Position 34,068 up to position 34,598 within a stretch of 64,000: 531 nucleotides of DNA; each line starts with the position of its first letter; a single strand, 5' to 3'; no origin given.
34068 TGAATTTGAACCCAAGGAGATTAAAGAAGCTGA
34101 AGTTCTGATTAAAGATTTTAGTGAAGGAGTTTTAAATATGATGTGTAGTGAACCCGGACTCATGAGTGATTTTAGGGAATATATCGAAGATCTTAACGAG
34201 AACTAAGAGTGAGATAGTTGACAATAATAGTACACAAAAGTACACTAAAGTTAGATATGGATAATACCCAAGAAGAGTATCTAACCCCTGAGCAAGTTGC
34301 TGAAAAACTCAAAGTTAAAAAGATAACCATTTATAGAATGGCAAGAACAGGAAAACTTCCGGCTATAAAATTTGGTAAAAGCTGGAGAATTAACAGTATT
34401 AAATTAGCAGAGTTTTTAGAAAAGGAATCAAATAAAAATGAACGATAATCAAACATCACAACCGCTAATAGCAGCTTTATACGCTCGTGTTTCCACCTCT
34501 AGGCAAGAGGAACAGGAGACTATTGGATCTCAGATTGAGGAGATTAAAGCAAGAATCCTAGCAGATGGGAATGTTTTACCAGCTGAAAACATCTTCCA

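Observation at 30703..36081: Integrative-element-like segment ending in HTH/excisionase plus a large serine recombinase that overlaps the start of ychF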

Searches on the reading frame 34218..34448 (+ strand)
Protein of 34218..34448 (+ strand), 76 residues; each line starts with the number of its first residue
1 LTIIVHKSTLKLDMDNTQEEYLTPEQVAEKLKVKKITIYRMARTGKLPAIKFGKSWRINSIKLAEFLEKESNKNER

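Call 7: search_protein_families(library=pfam, proteins=[window:34218-34448:+], max_evalue=0.01)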
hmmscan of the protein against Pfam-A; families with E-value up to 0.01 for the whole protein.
window:34218-34448:+ (76 aa): 1 family
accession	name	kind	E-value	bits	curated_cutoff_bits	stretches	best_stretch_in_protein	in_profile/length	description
PF12728.13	HTH_17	-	4.2e-15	56.2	27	1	21-70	1-50/51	Helix-turn-helix domain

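Call 43: search_protein_families(library=phrogs, proteins=[window:34218-34448:+], max_evalue=0.01)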
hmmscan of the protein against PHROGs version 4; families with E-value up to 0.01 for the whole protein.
window:34218-34448:+ (76 aa): 15 families
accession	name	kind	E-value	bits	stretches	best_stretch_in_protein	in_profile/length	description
phrog_66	-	integration and excision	1e-10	42.8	1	10-74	82-147/412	excisionase and transcriptional regulator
phrog_6401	-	DNA, RNA and nucleotide metabolism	1.2e-10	42.2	1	19-69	7-58/64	DNA binding protein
phrog_10045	-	DNA, RNA and nucleotide metabolism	3.4e-07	31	1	17-69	16-69/74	HTH DNA binding protein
phrog_25665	-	integration and excision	8.7e-07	30.1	1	14-75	18-80/93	excisionase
phrog_15534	-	DNA, RNA and nucleotide metabolism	4.7e-06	28.1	1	9-70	34-91/93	HTH DNA binding protein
phrog_1840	-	integration and excision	1e-05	26.9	1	22-73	7-59/90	excisionase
phrog_1877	-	DNA, RNA and nucleotide metabolism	1.8e-05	25.6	1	20-74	59-113/129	DNA binding protein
phrog_597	-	DNA, RNA and nucleotide metabolism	3e-05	25.1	1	6-49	97-141/200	DNA binding protein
phrog_7338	-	unknown function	0.00011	23.4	1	11-74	20-84/87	-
phrog_2907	-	integration and excision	0.00016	23.1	1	18-68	3-55/117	excisionase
phrog_4745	-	DNA, RNA and nucleotide metabolism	0.00027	21.7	1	8-43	18-53/107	DNA binding protein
phrog_668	-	DNA, RNA and nucleotide metabolism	0.00095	19.9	1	12-73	54-116/181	HTH DNA binding protein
phrog_12527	-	integration and excision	0.001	20.2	1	23-72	31-80/130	excisionase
phrog_2655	-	integration and excision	0.002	18.8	1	13-75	106-172/181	excisionase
phrog_4370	-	integration and excision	0.0029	19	1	19-74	39-98/109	excisionase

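Call 44: search_protein_families(library=ncbifam, proteins=[window:34218-34448:+], max_evalue=0.01)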
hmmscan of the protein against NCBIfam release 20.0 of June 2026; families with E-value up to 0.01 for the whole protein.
window:34218-34448:+ (76 aa): 4 families
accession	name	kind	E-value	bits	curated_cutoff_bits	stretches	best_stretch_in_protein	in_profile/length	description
TIGR01764.1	excise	domain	3.5e-14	52.9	28.8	1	21-69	1-49/49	excisionase family DNA-binding protein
NF047737.1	antiphage_MADS1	equivalog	3.9e-10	39.8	80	1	20-58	2-40/49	methylation-associated defense system helix-turn-helix domain-containing protein MAD1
NF033787.1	HTH_BldC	subfamily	0.00016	21.4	77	1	21-50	2-31/49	BldC family transcriptional regulator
NF007243.0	PRK09685.1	equivalog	0.0062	16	199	1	14-60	208-254/303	transcriptional regulator FeaR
